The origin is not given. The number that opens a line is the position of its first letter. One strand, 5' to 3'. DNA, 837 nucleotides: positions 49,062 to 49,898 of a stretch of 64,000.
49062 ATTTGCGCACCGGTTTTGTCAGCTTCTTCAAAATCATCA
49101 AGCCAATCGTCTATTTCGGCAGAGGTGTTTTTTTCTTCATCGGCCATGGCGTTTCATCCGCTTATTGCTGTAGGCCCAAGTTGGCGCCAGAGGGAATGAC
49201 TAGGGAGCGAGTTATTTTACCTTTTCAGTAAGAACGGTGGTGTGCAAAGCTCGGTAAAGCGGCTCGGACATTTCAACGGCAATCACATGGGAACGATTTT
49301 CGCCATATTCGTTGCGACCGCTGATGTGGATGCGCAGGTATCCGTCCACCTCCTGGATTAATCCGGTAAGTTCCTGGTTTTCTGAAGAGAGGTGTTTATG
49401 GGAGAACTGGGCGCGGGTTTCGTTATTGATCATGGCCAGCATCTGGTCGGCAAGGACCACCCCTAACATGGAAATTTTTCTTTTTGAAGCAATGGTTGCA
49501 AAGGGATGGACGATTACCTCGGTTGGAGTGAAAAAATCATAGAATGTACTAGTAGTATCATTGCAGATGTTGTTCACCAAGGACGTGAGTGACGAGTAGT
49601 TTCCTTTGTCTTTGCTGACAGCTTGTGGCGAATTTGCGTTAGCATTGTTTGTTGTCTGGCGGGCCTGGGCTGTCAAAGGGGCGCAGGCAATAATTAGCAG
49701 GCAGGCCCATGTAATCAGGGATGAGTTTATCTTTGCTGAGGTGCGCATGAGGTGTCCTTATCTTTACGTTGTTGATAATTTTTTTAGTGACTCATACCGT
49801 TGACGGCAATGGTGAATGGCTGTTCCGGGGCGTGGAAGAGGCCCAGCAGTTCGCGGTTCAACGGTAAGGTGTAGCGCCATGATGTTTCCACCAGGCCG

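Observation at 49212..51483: Three paralogous FlgO-like envelope proteins form an operon with the EIDALL-array gene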

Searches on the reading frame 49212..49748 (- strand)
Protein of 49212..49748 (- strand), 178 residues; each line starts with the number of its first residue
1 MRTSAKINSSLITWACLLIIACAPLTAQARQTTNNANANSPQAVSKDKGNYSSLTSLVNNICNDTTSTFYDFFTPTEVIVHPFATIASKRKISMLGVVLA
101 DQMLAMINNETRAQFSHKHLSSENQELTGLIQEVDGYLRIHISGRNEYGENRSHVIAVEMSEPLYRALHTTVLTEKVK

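Call 3: search_protein_families(library=pfam, proteins=[window:49212-49748:-], max_evalue=1)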
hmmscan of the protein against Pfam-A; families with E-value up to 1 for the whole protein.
window:49212-49748:- (178 aa): 0 families

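Call 4: search_protein_families(library=ncbifam, proteins=[window:49212-49748:-], max_evalue=1)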
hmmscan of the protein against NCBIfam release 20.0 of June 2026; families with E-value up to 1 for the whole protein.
window:49212-49748:- (178 aa): 1 family
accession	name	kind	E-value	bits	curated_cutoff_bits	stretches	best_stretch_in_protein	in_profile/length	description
TIGR02176.1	pyruv_ox_red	equivalog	0.026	12.3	911.35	1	81-161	165-244/1167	pyruvate:ferredoxin (flavodoxin) oxidoreductase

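Call 9: find_encoding_contigs(protein=window:49212-49748:-, flank=10000, max_places=6)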
Protein window:49212-49748:- (178 aa): no gene with exactly this product is on record in the collection.

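Call 19: find_homologous_proteins(query=window:49212-49748:-, max_evalue=0.001)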
Query window:49212-49748:- (178 aa): 23 proteins with E <= 0.001 among 53 candidates.
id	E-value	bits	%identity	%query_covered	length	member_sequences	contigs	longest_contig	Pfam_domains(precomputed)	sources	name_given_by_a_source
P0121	8.3e-111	385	100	100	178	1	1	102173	-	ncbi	-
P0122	9.8e-65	235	63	100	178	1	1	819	-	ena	-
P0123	9.5e-64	232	64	99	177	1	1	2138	-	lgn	-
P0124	3.7e-61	224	64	99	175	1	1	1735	-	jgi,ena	-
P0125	4.4e-59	217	64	96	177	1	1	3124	-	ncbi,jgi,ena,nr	ncbi:MAG: hypothetical protein OEL55_04140 [Desulfobulbaceae bacterium]|nr:hypothetical protein [Des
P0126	4.7e-59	217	62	97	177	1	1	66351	-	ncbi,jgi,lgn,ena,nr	ncbi:MAG: hypothetical protein OEV73_01375 [Desulfobulbaceae bacterium]|nr:hypothetical protein [Des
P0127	2.7e-58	214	63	99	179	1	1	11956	-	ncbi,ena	-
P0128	7.5e-58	213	62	99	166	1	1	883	-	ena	-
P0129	1.2e-56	209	61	99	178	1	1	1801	-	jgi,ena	-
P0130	5.6e-56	207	58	100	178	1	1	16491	-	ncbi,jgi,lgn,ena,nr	ncbi:MAG: hypothetical protein OEL66_07050 [Desulfobulbaceae bacterium]|nr:hypothetical protein [Des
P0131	3.1e-55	204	62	99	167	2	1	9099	-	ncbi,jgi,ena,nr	ncbi:MAG: hypothetical protein OEL66_02400 [Desulfobulbaceae bacterium]|nr:hypothetical protein [Des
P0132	3.8e-55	204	60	99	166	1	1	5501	-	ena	-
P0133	4.5e-42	162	53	84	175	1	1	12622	-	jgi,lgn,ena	-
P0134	3.2e-35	139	47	93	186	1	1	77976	-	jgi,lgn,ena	-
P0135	2.1e-30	124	54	68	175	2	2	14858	-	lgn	-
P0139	1.6e-28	118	43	90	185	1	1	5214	-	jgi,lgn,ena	-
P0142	2.5e-23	101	44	89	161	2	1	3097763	-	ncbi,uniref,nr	ncbi:hypothetical protein [Desulfurivibrio alkaliphilus]|uniref:hypothetical protein n=1 Tax=Desulfu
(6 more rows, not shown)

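Call 31: search_solved_structures(query=A2, max_evalue=10)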
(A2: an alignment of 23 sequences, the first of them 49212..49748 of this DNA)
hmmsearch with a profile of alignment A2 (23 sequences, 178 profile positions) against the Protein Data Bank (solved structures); distinct sequences matched with E-value up to 10: 0.

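Call 32: predict_structure(alignment_id=A2)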
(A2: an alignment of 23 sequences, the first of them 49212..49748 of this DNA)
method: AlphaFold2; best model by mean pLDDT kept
length: 178 residues; sequences in the alignment: 23
mean_pLDDT: 75.8   pTM: 0.62
mean pLDDT of the five models: 75.8, 75.2, 74.1, 74.1, 60.4
residues with pLDDT >= 90: 61; 70-90: 57; 50-70: 32; < 50: 28
segments of 3 or more residues with pLDDT < 50: 1-3, 28-50
pLDDT, mean of each block of 10 residues (from residue 1): 53 72 56 39 43 78 90 89 82 89 90 66 83 92 94 93 88 64
secondary structure, 60 per line:
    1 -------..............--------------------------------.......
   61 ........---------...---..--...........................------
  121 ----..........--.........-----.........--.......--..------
elements in order: H8-21 H54-68 E78-80 E88-93 H94-114 E125-134 E137-145 E151-159 H162-168

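Call 37: fold_search(model_id=the predicted structure, library=pdb)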
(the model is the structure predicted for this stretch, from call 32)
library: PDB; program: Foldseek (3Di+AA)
matches with E <= 10: 1398; with E <= 0.001: 0
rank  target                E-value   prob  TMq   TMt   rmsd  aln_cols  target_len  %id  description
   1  8sbm_B                6.7e-03  0.82  0.18  0.23   9.3        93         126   14  Crystal structure of the wild-type Catalytic ATP-binding domain of Mtb DosS (released 2023-11-08)
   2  6lio_A                8.5e-03  0.94  0.26  0.15   8.2        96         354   14  Crystal structure of human PDK2 complexed with GM67520 (released 2020-09-30)
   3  8zm2                  1.2e-02  0.82  0.23  0.14   8.4       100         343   14  Structure of human pyruvate dehydrogenase kinase 2 complexed with compound 16 (released 2024-06-19)
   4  3zxo_B                1.2e-02  0.72  0.17  0.23   9.8        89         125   15  CRYSTAL STRUCTURE OF THE MUTANT ATP-BINDING DOMAIN OF MYCOBACTERIUM TUBERCULOSIS DOSS (released 2011-08-24)
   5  8sbm_A                1.2e-02  0.66  0.18  0.24   9.5        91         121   14  Crystal structure of the wild-type Catalytic ATP-binding domain of Mtb DosS (released 2023-11-08)
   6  2bu2                  1.3e-02  0.91  0.25  0.15   8.3        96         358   14  crystal structures of human pyruvate dehydrogenase kinase 2 containing physiological and synthetic ligands (released 2006-02-02)
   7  2bu5                  1.5e-02  0.91  0.25  0.15   8.3        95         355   16  crystal structures of human pyruvate dehydrogenase kinase 2 containing physiological and synthetic ligands (released 2006-02-02)
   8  5m4k                  1.6e-02  0.90  0.25  0.16   8.3        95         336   15  Application of Off-Rate Screening in the Identification of Novel Pan-Isoform Inhibitors of Pyruvate Dehydrogenase Kinase (released 2017-02-22)
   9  2bu7                  1.7e-02  0.89  0.25  0.15   8.3        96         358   14  crystal structures of human pyruvate dehydrogenase kinase 2 containing physiological and synthetic ligands (released 2006-02-02)
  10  3crl_B                1.7e-02  0.89  0.25  0.14   8.3        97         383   13  Crystal structure of the PDHK2-L2 complex. (released 2008-04-29)
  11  7eas                  1.7e-02  0.77  0.23  0.14   8.4       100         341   14  Crystal structure of human pyruvate dehydrogenase kinase 2 in complex with compound 2 (released 2021-08-04)
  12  3crk_A                1.9e-02  0.89  0.26  0.15   8.2        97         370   13  Crystal structure of the PDHK2-L2 complex. (released 2008-04-29)
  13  4q6l                  2.0e-02  0.99  0.35  0.44   5.8       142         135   10  LpoB C-terminal domain from Salmonella enterica (Native) (released 2014-05-14)
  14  1jm6_A                2.0e-02  0.90  0.26  0.16   8.2        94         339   14  Pyruvate dehydrogenase kinase, isozyme 2, containing ADP (released 2001-10-24)
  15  3zxo_A                2.0e-02  0.66  0.17  0.23   9.4        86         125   15  CRYSTAL STRUCTURE OF THE MUTANT ATP-BINDING DOMAIN OF MYCOBACTERIUM TUBERCULOSIS DOSS (released 2011-08-24)
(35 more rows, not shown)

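Call 40: find_encoding_contigs(protein=P0142, flank=10000, max_places=2)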
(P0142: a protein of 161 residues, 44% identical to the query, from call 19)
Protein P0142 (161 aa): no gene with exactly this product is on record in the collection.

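Call 62: search_protein_families(library=pfam, proteins=[window:49212-49748:-, P0142, P0134, P0139], max_evalue=10)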
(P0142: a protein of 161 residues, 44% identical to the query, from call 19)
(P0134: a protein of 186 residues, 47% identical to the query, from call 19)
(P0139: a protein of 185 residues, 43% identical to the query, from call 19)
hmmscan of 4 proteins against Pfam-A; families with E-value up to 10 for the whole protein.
window:49212-49748:- (178 aa): 0 families

P0142 (161 aa): 0 families

P0134 (186 aa): 1 family
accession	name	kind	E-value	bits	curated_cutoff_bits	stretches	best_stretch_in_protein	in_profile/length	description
PF17680.6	FlgO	-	0.08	13.2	22.6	1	85-120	17-51/130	FlgO protein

P0139 (185 aa): 0 families

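Call 76: search_protein_representatives(alignment_id=A2)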
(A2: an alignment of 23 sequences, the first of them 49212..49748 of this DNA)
Query: 23 sequences, 178 profile positions. Proteins with E-value up to 0.001 (for the whole library): 49; up to 1e-10: 48; up to 1e-30: 39. The best 49 are listed.
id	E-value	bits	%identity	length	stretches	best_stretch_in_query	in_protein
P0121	2.7e-74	265.0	-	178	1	1-177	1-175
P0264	1.8e-54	200.4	-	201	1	33-174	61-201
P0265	4.2e-54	199.2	-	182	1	13-175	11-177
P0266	1.1e-52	194.5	-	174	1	9-176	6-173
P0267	2.8e-52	193.2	-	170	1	11-174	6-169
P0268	6.8e-52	192.0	-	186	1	42-176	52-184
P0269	2.2e-51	190.3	-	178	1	1-174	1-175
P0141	3.1e-51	189.9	-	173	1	12-176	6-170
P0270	4.4e-51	189.4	-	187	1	24-174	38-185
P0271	6.3e-51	188.8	-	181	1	14-174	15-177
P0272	1.3e-50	187.9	-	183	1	13-174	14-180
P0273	6.6e-49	182.3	-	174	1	21-175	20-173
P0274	8.6e-49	181.9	-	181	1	9-174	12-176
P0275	8.6e-49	181.9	-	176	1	10-174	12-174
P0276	2.7e-48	180.3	-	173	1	39-176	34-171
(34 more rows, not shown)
